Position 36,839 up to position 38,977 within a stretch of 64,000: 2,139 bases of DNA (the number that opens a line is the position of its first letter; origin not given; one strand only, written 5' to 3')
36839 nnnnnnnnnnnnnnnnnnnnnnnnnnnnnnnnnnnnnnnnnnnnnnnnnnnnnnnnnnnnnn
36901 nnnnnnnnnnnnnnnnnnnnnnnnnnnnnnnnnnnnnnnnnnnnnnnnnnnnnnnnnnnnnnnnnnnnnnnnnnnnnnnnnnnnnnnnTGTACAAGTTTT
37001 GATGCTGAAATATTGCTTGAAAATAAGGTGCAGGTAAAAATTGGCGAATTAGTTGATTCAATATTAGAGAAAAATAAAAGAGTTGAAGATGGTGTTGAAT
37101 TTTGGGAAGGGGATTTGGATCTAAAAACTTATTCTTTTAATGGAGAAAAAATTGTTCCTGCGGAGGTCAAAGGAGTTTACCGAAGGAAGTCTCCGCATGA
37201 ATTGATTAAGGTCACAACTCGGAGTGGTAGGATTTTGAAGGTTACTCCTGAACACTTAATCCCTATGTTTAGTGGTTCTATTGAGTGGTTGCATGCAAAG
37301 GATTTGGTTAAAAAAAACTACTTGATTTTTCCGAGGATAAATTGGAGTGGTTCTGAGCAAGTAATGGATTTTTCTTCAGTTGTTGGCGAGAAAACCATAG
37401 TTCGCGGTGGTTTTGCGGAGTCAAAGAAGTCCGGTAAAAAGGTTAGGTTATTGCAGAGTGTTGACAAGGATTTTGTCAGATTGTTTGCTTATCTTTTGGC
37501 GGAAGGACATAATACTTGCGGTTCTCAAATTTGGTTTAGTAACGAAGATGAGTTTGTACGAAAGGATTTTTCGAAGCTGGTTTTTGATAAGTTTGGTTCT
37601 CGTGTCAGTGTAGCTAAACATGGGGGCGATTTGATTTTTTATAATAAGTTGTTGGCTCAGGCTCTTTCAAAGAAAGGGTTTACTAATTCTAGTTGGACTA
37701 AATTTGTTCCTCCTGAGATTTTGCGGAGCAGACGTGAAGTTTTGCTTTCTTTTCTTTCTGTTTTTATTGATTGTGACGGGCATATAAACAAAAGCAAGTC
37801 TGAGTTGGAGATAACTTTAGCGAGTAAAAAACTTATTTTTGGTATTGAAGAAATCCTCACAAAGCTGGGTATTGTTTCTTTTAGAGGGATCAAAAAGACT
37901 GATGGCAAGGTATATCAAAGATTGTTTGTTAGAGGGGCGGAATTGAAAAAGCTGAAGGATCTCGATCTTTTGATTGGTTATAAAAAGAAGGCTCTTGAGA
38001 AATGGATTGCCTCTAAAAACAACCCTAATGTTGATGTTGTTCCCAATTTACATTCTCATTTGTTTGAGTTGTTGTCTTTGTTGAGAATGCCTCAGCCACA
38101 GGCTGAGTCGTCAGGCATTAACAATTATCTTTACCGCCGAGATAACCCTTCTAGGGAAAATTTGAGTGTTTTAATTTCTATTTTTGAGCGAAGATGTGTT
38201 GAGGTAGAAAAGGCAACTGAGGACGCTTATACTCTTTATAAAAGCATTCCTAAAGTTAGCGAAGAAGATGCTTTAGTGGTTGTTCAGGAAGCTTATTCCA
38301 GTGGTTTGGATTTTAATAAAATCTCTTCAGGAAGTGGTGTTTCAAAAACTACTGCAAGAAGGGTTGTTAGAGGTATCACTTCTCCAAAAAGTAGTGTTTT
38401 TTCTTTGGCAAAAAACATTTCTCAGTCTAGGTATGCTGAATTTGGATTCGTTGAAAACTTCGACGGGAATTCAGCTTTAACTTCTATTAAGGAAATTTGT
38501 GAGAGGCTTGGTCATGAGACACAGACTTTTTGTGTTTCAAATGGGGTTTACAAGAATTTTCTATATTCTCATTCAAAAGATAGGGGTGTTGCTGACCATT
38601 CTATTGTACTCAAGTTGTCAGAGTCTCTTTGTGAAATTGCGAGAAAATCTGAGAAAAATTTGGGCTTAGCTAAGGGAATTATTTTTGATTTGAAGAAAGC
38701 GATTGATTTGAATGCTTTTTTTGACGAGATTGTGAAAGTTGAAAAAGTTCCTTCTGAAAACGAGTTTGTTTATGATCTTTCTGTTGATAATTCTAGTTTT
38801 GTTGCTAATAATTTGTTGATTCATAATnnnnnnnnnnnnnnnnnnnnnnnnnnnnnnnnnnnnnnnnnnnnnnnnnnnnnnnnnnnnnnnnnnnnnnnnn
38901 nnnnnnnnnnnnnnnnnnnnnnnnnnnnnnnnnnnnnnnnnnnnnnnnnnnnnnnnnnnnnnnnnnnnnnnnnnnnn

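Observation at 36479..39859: HerA split by a 613-aa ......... intein exactly in the Walker A P-loop, within a NurA-phosphatase-Zn-ribbon-HerA operon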

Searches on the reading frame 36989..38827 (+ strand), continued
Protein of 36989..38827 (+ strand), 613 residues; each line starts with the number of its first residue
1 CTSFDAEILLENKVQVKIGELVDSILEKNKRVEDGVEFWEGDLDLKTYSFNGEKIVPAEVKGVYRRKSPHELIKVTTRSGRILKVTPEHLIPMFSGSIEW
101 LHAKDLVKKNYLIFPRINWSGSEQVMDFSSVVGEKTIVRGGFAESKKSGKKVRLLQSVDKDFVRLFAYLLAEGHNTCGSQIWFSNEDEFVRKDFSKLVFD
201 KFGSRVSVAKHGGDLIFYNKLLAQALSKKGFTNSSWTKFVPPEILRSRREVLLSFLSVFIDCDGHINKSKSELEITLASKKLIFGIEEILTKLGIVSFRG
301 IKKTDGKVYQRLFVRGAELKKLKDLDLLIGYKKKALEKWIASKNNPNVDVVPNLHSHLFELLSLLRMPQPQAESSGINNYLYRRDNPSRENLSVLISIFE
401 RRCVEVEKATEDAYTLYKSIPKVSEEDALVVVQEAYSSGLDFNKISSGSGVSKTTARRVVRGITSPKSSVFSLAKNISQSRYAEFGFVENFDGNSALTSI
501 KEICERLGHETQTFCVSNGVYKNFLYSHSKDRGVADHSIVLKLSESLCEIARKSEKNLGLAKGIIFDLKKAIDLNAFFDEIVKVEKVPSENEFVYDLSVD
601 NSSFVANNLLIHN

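Call 40: search_protein_families(library=pfam, proteins=[P0133, P0134, P0135, P0137, P0138, P0150, P0154, P0178], max_evalue=0.0001)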
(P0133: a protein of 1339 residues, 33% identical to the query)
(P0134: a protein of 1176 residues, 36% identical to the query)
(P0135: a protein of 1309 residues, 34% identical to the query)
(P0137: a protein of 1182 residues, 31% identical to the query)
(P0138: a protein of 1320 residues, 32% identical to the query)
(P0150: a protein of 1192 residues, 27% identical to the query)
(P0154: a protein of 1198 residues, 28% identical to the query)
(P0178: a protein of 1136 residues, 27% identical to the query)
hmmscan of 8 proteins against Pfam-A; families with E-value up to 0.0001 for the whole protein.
P0133 (1339 aa): 3 families
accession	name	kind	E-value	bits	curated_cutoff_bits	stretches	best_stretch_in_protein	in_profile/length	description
PF14890.11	Intein_splicing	-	2.6e-28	99.2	35.8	1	146-803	3-155/155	Intein splicing domain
PF01935.23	DUF87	-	4.1e-24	86.3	23.2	2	804-984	37-217/220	Helicase HerA, central domain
PF14528.11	LAGLIDADG_3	-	3.5e-12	46.8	22.5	1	443-513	3-76/82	LAGLIDADG-like domain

P0134 (1176 aa): 3 families
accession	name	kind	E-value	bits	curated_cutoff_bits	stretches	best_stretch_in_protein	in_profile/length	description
PF14890.11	Intein_splicing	-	5.6e-23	81.9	35.8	1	166-836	1-155/155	Intein splicing domain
PF01935.23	DUF87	-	6.4e-20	72.6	23.2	2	837-1010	37-215/220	Helicase HerA, central domain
PF14528.11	LAGLIDADG_3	-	2.1e-10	41.1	22.5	1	473-546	3-79/82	LAGLIDADG-like domain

P0135 (1309 aa): 3 families
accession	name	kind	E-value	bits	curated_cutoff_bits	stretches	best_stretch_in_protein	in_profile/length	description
PF01935.23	DUF87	-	5.8e-29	102.2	23.2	2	793-970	37-217/220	Helicase HerA, central domain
PF14890.11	Intein_splicing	-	1e-22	81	35.8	1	136-792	2-155/155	Intein splicing domain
PF14528.11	LAGLIDADG_3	-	1.7e-13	51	22.5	1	434-505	3-77/82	LAGLIDADG-like domain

P0137 (1182 aa): 5 families
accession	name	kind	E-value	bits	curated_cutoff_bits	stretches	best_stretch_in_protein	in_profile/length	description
PF14890.11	Intein_splicing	-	1.2e-22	80.8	35.8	1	180-847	1-155/155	Intein splicing domain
PF01935.23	DUF87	-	2.5e-20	74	23.2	2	848-1020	37-219/220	Helicase HerA, central domain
PF14528.11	LAGLIDADG_3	-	1.3e-15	57.8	22.5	1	482-560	2-79/82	LAGLIDADG-like domain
PF13384.12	HTH_23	-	9.2e-09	35.3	24.6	0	322-351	13-40/50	Homeodomain-like domain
PF08281.18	Sigma70_r4_2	-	2e-05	24.6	25.7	0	680-704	25-49/54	Sigma-70, region 4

P0138 (1320 aa): 9 families
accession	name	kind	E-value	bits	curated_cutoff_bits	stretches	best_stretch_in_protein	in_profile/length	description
PF00493.29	MCM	-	1.4e-87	292.9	23.3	3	604-691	62-149/224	MCM P-loop domain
PF14528.11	LAGLIDADG_3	-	1e-57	192.8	22.5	4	394-477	3-82/82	LAGLIDADG-like domain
PF14890.11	Intein_splicing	-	2.7e-51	173.9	35.8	2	147-612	1-155/155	Intein splicing domain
PF05204.19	Hom_end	-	2.1e-11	44.4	21.1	1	384-470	4-90/110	Homing endonuclease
PF17855.7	MCM_lid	-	5.9e-09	36.7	27.4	1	1286-1320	1-35/87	MCM AAA-lid domain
PF01381.28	HTH_3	-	2.2e-07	31.2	23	1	510-559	1-54/55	Helix-turn-helix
PF14527.11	LAGLIDADG_WhiA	-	9.5e-06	26.1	23.2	0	395-448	2-57/93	WhiA LAGLIDADG-like domain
PF17207.9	MCM_OB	-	1.1e-05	25.6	24.8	1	2-35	92-125/126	MCM OB domain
PF13560.12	HTH_31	-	2.5e-05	24.9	27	1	508-553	4-54/64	Helix-turn-helix domain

P0150 (1192 aa): 3 families
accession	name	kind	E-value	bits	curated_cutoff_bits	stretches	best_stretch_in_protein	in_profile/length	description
PF01935.23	DUF87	-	1.6e-23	84.4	23.2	2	858-1030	37-219/220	Helicase HerA, central domain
PF14890.11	Intein_splicing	-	2.2e-23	83.2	35.8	1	178-857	2-155/155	Intein splicing domain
PF14528.11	LAGLIDADG_3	-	2.4e-17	63.4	22.5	1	479-558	1-81/82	LAGLIDADG-like domain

P0154 (1198 aa): 3 families
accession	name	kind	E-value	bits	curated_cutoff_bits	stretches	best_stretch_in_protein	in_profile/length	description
PF00437.27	T2SSE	-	1.1e-28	100.4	24.9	1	961-1089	156-276/370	Type II/IV secretion system protein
PF14890.11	Intein_splicing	-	1.2e-28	100.4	35.8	2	260-641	2-141/155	Intein splicing domain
PF14528.11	LAGLIDADG_3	-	4e-22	78.7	22.5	2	523-595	7-82/82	LAGLIDADG-like domain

P0178 (1136 aa): 5 families
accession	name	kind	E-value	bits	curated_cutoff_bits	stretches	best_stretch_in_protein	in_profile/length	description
PF00437.27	T2SSE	-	2.7e-32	112.3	24.9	2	891-1018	156-273/370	Type II/IV secretion system protein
PF14528.11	LAGLIDADG_3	-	1.5e-23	83.3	22.5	1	530-603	5-82/82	LAGLIDADG-like domain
PF14890.11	Intein_splicing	-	2.4e-22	79.9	35.8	1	277-890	10-155/155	Intein splicing domain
PF01381.28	HTH_3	-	2.4e-11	43.9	23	1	643-682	10-49/55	Helix-turn-helix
PF13560.12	HTH_31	-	2.3e-07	31.4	27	1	634-689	6-62/64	Helix-turn-helix domain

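Call 64: find_related_loci(query=window:36989-38827:+, collection=metagenome_contigs, flank=6000)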
Query window:36989-38827:+ (613 aa) in metagenome_contigs; peptide patterns used: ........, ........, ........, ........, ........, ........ (x = any residue, [..] = any of these).
296 stretches matched a pattern; 2 encode a relative of the query (tblastn E <= 1e-3); 2 distinct loci.
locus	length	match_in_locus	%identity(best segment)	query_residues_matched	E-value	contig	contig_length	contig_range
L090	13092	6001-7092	22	71-613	1e-7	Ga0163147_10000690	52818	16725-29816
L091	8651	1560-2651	23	71-613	8e-7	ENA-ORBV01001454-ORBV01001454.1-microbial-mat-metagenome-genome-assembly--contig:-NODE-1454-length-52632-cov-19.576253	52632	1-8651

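Call 65: find_related_loci(query=window:36989-38827:+, collection=viral_contigs, flank=6000)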
Query window:36989-38827:+ (613 aa) in viral_contigs; peptide patterns used: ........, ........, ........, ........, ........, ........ (x = any residue, [..] = any of these).
13 stretches matched a pattern, but none encodes a relative of the query by tblastn (E <= 1e-3).

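Call 67: find_related_loci(query=A4, collection=viral_contigs, flank=6000)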
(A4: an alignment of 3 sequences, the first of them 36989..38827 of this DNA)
Query A4 (613 aa) in viral_contigs; peptide patterns used: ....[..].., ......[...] (x = any residue, [..] = any of these).
102 stretches matched a pattern, but none encodes a relative of the query by tblastn (E <= 1e-3).

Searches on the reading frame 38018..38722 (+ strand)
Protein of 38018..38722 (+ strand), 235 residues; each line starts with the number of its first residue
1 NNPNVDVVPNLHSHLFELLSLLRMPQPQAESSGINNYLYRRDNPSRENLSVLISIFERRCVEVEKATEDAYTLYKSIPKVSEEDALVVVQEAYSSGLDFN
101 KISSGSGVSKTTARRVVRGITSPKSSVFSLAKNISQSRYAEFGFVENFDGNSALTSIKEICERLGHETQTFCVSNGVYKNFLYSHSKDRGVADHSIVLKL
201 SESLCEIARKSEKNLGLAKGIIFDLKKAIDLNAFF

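Call 53: search_protein_families(library=pfam, proteins=[window:38018-38722:+], max_evalue=5)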
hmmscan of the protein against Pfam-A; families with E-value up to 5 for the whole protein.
seq(235 aa): 3 families
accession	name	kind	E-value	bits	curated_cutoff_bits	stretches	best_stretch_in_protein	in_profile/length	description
PF09339.16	HTH_IclR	-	0.088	13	22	1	96-118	18-40/52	IclR helix-turn-helix domain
PF12802.13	MarR_2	-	0.24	12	27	1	144-171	13-37/61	MarR family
PF01381.28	HTH_3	-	0.31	11.6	23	0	105-127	18-40/55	Helix-turn-helix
